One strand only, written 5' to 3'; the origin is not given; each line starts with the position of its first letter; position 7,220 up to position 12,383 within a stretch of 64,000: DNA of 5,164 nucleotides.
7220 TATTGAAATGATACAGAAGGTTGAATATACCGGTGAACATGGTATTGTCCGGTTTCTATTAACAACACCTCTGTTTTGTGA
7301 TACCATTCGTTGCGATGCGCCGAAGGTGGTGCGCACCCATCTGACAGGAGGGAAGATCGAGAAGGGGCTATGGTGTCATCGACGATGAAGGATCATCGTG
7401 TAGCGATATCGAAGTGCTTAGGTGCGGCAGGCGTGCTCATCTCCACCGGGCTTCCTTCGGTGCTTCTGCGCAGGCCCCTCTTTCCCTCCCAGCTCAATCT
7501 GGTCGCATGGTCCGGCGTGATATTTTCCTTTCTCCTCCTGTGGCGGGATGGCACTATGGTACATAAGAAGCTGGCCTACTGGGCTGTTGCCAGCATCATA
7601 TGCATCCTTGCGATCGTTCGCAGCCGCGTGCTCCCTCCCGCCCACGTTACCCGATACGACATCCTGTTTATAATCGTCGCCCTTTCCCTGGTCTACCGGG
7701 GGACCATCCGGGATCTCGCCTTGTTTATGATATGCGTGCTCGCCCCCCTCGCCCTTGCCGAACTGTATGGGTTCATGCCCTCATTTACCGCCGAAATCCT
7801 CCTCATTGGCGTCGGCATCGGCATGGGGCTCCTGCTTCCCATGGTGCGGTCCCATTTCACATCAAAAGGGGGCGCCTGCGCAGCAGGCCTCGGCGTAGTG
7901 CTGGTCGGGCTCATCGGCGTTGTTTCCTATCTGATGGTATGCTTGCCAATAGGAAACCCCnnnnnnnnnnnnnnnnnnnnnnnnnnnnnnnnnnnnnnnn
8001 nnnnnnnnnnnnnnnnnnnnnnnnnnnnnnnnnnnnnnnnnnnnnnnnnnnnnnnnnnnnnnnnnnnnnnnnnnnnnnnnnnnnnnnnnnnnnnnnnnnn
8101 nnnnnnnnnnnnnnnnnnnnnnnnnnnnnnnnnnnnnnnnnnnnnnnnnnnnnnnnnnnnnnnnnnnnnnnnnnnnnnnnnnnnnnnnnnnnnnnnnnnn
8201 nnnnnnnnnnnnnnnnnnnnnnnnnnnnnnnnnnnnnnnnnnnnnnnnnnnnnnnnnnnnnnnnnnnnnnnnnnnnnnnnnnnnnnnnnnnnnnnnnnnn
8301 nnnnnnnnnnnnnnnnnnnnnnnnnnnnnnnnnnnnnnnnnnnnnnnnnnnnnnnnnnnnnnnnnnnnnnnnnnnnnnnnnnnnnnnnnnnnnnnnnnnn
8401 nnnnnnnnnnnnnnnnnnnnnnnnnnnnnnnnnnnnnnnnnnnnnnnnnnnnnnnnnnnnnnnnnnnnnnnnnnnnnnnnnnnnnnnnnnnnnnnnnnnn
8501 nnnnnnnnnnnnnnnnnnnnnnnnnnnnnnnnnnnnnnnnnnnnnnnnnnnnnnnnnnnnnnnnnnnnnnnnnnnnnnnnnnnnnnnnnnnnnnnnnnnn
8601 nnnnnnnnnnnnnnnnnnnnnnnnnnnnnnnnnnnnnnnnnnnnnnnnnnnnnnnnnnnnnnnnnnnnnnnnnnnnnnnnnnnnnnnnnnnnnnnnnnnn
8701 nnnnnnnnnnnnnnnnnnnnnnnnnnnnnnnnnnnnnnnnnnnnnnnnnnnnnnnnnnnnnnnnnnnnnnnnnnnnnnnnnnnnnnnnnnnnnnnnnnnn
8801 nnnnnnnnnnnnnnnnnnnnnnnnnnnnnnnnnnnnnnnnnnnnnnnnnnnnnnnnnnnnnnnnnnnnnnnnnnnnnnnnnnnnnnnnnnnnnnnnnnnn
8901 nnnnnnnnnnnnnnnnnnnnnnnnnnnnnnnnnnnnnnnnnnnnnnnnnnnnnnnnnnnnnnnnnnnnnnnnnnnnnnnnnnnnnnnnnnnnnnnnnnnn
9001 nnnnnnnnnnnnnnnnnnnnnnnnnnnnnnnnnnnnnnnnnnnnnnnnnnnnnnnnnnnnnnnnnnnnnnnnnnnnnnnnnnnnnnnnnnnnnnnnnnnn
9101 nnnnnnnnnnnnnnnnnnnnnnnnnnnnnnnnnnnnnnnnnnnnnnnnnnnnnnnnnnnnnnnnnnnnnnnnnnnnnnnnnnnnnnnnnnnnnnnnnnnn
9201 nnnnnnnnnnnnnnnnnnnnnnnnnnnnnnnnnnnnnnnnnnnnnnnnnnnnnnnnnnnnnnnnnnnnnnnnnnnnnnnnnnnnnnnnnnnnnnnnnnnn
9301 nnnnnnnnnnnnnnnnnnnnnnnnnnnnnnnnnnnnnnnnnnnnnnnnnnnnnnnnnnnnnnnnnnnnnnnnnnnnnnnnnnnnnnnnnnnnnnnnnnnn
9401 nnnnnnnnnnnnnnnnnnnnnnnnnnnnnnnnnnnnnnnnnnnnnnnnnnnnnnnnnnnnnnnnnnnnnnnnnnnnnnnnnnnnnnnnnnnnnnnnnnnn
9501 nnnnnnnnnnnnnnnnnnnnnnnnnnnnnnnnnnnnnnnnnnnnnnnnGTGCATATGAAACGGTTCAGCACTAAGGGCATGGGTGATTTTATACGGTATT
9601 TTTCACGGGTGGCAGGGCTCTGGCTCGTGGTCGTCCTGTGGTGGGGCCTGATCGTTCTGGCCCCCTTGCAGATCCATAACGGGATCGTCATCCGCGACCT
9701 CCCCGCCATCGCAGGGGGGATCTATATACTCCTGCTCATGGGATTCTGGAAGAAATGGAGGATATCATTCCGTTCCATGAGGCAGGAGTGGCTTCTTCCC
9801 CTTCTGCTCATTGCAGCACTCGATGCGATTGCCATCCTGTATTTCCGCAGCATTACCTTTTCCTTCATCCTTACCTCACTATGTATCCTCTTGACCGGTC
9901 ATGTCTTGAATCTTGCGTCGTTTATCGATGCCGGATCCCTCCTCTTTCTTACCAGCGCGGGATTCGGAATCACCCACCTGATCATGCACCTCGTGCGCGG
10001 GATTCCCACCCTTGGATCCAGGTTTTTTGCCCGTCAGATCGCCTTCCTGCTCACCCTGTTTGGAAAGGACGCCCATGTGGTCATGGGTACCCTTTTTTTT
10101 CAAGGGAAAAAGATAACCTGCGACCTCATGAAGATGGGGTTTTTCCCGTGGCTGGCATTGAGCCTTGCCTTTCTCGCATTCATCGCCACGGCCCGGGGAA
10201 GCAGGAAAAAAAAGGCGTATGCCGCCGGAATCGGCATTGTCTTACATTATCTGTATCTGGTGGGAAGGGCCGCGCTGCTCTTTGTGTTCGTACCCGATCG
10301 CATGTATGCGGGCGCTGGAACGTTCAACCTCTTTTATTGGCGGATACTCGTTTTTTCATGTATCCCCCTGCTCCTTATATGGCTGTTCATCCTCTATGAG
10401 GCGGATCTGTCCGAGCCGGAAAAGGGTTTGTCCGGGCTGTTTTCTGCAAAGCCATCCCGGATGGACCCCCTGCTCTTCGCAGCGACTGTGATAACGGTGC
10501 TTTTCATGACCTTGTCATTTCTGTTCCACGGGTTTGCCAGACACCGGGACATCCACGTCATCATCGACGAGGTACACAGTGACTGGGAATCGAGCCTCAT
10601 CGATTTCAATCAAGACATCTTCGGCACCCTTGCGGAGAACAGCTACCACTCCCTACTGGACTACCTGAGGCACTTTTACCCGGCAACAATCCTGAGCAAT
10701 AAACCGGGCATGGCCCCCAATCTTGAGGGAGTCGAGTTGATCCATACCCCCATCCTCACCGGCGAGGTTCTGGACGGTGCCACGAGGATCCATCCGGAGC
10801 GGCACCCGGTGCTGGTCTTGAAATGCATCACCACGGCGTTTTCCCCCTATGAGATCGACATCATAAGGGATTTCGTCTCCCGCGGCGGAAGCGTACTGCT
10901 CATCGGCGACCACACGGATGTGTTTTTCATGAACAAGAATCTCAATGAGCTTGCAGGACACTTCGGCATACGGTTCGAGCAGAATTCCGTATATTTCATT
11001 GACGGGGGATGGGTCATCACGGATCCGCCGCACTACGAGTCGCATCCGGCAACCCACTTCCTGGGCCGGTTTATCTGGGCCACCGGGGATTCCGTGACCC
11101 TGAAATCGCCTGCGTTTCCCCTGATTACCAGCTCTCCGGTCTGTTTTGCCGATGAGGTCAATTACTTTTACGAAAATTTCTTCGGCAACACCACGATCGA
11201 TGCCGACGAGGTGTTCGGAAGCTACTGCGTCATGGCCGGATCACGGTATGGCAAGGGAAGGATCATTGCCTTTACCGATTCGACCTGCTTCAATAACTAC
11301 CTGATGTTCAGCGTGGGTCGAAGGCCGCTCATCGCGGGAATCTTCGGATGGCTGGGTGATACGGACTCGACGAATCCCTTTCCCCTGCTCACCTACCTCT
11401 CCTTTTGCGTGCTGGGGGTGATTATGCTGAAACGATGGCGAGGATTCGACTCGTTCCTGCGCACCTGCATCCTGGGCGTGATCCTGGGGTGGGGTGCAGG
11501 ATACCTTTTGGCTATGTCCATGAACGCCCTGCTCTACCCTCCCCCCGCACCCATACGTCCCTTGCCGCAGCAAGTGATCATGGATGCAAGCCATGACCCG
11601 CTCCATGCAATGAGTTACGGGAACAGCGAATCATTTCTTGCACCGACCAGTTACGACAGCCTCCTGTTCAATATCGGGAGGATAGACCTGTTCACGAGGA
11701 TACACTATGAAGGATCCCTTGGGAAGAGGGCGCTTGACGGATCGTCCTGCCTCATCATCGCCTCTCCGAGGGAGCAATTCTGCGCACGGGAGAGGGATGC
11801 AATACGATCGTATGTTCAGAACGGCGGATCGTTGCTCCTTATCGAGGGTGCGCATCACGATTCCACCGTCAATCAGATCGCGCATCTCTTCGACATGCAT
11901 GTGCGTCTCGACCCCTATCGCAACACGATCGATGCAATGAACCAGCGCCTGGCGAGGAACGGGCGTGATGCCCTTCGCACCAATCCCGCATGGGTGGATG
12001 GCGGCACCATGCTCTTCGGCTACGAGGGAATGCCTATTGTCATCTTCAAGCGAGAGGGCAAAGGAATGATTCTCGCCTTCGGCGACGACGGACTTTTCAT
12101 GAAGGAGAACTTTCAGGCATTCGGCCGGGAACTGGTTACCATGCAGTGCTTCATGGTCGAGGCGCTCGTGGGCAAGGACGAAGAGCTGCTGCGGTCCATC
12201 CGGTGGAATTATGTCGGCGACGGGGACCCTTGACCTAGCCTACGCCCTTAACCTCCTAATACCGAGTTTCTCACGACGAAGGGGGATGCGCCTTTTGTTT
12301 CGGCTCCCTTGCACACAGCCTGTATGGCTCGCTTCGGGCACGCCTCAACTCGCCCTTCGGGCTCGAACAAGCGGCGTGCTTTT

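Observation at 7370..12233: Tandem paralogous polytopic membrane proteins each carrying two GldG/ABC_transp_aux-like domains, with no ABC ATPase partner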

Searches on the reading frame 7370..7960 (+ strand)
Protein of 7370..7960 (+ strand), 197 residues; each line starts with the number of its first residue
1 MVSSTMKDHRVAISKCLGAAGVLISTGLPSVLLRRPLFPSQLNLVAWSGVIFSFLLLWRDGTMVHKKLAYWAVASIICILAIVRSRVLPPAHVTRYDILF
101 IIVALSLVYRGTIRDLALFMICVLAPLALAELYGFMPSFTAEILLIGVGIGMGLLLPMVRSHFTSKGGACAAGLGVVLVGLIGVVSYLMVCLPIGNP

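Call 84: search_protein_families(library=pfam, proteins=[window:7370-7960:+], max_evalue=1)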
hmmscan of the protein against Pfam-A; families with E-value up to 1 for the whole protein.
window:7370-7960:+ (197 aa): 0 families

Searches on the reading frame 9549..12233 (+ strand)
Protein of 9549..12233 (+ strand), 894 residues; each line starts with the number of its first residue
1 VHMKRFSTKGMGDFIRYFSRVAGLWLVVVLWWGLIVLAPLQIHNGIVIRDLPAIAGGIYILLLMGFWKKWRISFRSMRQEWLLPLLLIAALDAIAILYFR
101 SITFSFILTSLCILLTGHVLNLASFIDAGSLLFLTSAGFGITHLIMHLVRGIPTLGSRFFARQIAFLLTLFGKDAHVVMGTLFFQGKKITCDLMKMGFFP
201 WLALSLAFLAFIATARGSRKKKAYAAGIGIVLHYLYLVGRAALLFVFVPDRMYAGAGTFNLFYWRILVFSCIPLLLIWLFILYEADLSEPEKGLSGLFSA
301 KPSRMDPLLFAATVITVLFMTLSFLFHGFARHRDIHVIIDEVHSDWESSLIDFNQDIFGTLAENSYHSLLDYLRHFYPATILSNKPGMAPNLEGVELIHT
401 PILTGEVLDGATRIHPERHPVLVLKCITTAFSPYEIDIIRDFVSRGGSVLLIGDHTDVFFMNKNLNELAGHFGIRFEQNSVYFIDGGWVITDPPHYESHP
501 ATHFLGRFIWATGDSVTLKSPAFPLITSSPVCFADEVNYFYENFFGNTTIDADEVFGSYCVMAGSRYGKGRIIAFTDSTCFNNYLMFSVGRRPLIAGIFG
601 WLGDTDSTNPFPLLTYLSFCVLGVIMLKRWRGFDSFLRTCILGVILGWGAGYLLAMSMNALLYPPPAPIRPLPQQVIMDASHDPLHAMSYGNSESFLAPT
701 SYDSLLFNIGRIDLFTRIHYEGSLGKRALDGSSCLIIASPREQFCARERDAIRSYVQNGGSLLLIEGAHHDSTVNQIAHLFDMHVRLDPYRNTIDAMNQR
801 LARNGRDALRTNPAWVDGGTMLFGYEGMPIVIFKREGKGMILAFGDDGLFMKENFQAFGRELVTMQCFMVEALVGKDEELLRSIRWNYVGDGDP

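Call 6: search_protein_families(library=pfam, proteins=[window:9549-12233:+], max_evalue=1)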
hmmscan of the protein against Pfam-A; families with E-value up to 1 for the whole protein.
window:9549-12233:+ (894 aa): 6 families
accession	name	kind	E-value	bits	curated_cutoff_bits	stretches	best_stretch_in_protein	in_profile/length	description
PF23355.1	IFT52_GIFT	-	2.3e-13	50.2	27.2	2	723-772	37-86/246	IFT52 GIFT domain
PF09822.16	ABC_transp_aux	-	3.4e-11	43.3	34.7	2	415-480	42-118/288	ABC-type uncharacterized transport system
PF14258.12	DUF4350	-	4.8e-09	37.2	30.4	2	431-585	50-167/181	Domain of unknown function (DUF4350)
PF23090.1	MBTPS1_4th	-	0.054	13.4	27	0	561-584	220-243/275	MBTPS1, fourth GATase-like domain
PF00485.24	PRK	-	0.071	13.3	22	1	743-803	93-149/196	Phosphoribulokinase / Uridine kinase family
PF07090.17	GATase1_like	-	0.2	11.6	27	0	430-455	91-116/247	Putative glutamine amidotransferase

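Call 7: search_protein_families(library=ncbifam, proteins=[window:9549-12233:+], max_evalue=1)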
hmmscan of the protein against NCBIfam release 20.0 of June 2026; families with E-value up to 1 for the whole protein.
window:9549-12233:+ (894 aa): 1 family
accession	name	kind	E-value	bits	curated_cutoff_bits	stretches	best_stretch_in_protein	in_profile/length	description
TIGR03521.1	GldG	equivalog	0.23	10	389.85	0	732-775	235-281/552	gliding motility-associated ABC transporter substrate-binding protein GldG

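Call 11: find_homologous_proteins(query=window:9549-12233:+)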
Query window:9549-12233:+ (894 aa): 30 proteins with E <= 0.001 among 8000 candidates.
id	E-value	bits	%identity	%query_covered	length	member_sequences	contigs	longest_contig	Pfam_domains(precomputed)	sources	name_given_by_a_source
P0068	0.0e+0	2046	100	99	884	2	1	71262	PF14258.13,PF09822.17,PF23355.2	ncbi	ncbi:MAG: hypothetical protein ACMUIS_04490 [bacterium]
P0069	0.0e+0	1652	81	100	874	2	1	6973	PF14258.13,PF09822.17,PF23355.2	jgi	-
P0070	0.0e+0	1285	62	99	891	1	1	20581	PF14258.13,PF09822.17,PF23355.2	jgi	jgi:hypothetical protein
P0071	0.0e+0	1217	59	99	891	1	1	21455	PF14258.13,PF27016.1,PF09822.17,PF23355.2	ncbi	ncbi:MAG: hypothetical protein ACMUIP_07675 [bacterium]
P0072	0.0e+0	1216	58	99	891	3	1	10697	PF14258.13,PF09822.17,PF23355.2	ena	-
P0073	0.0e+0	1203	57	99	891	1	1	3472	PF14258.13,PF09822.17,PF23355.2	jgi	-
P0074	0.0e+0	1192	62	91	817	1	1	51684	PF09960.15,PF14258.13,PF09822.17,PF23355.2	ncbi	ncbi:MAG: hypothetical protein ACMUIU_10730 [bacterium]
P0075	0.0e+0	1123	55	99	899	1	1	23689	PF14258.13,PF27016.1,PF09822.17,PF23355.2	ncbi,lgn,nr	ncbi:hypothetical protein JXL19_08610 [bacterium]|nr:hypothetical protein [bacterium]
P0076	6.0e-281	953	54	86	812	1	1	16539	PF14258.13,PF27016.1,PF09822.17,PF23355.2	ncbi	-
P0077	2.2e-270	918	49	98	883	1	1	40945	PF14258.13,PF23355.2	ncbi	-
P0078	5.9e-264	896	47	99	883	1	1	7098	PF14258.13,PF23355.2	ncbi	-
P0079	1.4e-262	892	46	99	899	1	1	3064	PF14258.13,PF27016.1,PF09822.17,PF23355.2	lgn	-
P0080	5.4e-197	675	40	90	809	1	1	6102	PF09960.15,PF14258.13,PF27016.1,PF09822.17,PF23355.2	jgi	jgi:hypothetical protein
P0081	1.8e-43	167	27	55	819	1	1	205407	PF14258.13,PF09822.17,PF23355.2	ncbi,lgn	-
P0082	2.5e-40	156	26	93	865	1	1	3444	PF14258.13,PF09822.17,PF23355.2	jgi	jgi:hypothetical protein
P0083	4.1e-31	126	25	57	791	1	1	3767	PF14258.13,PF09822.17,PF23355.2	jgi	-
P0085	1.1e-27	115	26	68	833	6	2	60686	PF14258.13,PF09822.17,PF23355.2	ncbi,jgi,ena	-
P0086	3.1e-22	97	22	72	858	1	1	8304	PF14258.13,PF09822.17,PF23355.2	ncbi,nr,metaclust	ncbi:hypothetical protein AYO43_09595 [Nitrospira sp. SCGC AG-212-E16]|nr:hypothetical protein AYO43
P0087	1.9e-19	87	23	52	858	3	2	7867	PF14258.13,PF09822.17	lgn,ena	-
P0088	3.5e-18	83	26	49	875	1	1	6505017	PF14258.13,PF09822.17,PF23355.2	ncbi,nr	ncbi:MAG: hypothetical protein JSW27_18625 [Phycisphaerales bacterium]|nr:MAG: hypothetical protein 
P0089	4.7e-18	83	26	49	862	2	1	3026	PF14258.13,PF27016.1,PF09822.17,PF23355.2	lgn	-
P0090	4.9e-18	83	27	32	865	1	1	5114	PF14258.13,PF09822.17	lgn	-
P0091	7.3e-16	75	24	51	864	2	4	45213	PF14258.13,PF09822.17,PF23355.2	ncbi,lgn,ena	-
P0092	1.1e-14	72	22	49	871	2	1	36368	PF14258.13,PF09822.17,PF23355.2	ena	-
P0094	1.8e-13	68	25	49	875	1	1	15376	PF14258.13,PF09822.17,PF23355.2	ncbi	-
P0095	6.4e-13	66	24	52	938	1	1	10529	PF14258.13,PF09822.17,PF23355.2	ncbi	-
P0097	1.2e-4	38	29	24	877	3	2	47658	PF14258.13,PF09822.17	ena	-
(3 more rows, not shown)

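Call 36: search_protein_families(library=ncbifam, alignment_id=A4, max_evalue=1)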
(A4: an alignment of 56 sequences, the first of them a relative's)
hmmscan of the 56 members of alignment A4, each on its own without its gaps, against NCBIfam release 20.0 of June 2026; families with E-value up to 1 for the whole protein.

A. member 1, P0081 (819 aa): 2 families
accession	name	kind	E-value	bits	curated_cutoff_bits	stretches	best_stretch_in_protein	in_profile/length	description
TIGR03521.1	GldG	equivalog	1.7e-05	23.7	389.85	2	362-407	229-274/552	gliding motility-associated ABC transporter substrate-binding protein GldG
NF002633.0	PRK02304.1-2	equivalog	0.085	12.6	224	1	667-716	77-126/172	adenine phosphoribosyltransferase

B. families by the number of members that match (of 56 scanned): 17 families
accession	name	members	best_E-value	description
TIGR03521.1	GldG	41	7.4e-07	gliding motility-associated ABC transporter substrate-binding protein GldG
NF041127.1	exo_beta_glucsam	9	0.0019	exo-beta-D-glucosaminidase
NF009515.0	PRK12874.1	1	0.015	4-hydroxybenzoate polyprenyltransferase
NF041585.1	MqnP_Cj_Hp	1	0.02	menaquinone biosynthesis prenyltransferase MqnP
NF058603.1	SCO2097_fam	1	0.056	SCO2097 family morphological protein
NF028535.0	ANT_4p_II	1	0.084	ANT(4')-II family aminoglycoside nucleotidyltransferase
NF002633.0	PRK02304.1-2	1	0.085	adenine phosphoribosyltransferase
NF005395.0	PRK06940.1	1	0.096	SDR family oxidoreductase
NF033582.2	blaALI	1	0.11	ALI family subclass B1 metallo-beta-lactamase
NF050803.1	DnaMtaseCcrMCaul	1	0.11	adenine-specific DNA-methyltransferase CcrM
NF041491.1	membrane_YniD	1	0.15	small membrane protein YniD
TIGR03024.1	arch_PEF_CTERM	1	0.16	PEF-CTERM sorting domain-containing protein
NF000295.1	Sul2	1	0.23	sulfonamide-resistant dihydropteroate synthase Sul2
NF003369.0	PRK04447.1-2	1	0.24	hypothetical protein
NF006043.0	PRK08186.1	1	0.36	allophanate hydrolase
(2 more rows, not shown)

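Call 72: find_encoding_contigs(protein=P0068, flank=10000, max_places=2)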
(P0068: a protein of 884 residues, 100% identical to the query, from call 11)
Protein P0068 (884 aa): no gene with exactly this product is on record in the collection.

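Call 98: find_encoding_contigs(protein=P0088, flank=8000, max_places=1)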
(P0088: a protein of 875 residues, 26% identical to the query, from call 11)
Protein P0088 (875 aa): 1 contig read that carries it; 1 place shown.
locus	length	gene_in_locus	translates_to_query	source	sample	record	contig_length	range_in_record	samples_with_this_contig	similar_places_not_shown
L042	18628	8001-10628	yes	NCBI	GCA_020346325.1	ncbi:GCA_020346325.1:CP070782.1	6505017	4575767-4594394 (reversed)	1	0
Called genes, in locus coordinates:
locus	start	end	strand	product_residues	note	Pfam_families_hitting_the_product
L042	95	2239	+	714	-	PF16586:DUF5060 (weak)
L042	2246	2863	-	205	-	PF03886:ABC_trans_aux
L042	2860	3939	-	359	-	PF02470:MlaD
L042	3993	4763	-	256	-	PF00005:ABC_tran, PF13304:AAA_21 (faint)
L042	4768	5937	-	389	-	PF13466:STAS_2, PF02405:MlaE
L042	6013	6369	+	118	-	PF18565:Glyco_hydro2_C5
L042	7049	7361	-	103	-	PF00196:GerE (weak)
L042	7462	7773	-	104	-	-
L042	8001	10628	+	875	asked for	PF09822:ABC_transp_aux (faint), PF14258:DUF4350, PF23355:IFT52_GIFT (faint), PF14258:DUF4350 (weak)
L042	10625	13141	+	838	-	PF09822:ABC_transp_aux (weak), PF14258:DUF4350 (weak), PF23355:IFT52_GIFT (faint)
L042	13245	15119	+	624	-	PF04542:Sigma70_r2, PF08281:Sigma70_r4_2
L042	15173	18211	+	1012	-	PF13229:Beta_helix, PF08480:Disaggr_assoc (weak)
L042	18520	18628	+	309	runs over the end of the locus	PF07963:N_methyl (weak)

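Call 100: find_encoding_contigs(protein=P0081, flank=8000, max_places=1)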
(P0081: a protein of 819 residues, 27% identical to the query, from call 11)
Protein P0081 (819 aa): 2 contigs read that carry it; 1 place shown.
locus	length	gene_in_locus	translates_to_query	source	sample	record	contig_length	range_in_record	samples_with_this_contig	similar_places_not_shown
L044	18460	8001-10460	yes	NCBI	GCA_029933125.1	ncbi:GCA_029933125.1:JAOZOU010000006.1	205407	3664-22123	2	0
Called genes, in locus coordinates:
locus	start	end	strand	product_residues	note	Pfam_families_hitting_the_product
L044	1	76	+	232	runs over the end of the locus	PF02683:DsbD_TM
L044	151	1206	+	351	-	-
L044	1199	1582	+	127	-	PF08859:DGC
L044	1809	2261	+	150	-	PF12675:DUF3795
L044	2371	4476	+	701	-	-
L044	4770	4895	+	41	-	-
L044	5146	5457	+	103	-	-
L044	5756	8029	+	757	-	PF14258:DUF4350 (faint)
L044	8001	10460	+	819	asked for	PF09822:ABC_transp_aux (faint), PF23355:IFT52_GIFT (faint), PF14258:DUF4350 (weak)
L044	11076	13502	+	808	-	PF13439:Glyco_transf_4, PF00534:Glycos_transf_1, PF13692:Glyco_trans_1_4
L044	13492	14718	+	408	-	PF00534:Glycos_transf_1 (weak), PF13692:Glyco_trans_1_4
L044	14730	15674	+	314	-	PF04041:Glyco_hydro_130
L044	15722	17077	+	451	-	PF13439:Glyco_transf_4, PF00534:Glycos_transf_1, PF13692:Glyco_trans_1_4, PF01050:MannoseP_isomer, PF07883:Cupin_2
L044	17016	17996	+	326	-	PF04041:Glyco_hydro_130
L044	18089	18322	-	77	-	PF13192:Thioredoxin_3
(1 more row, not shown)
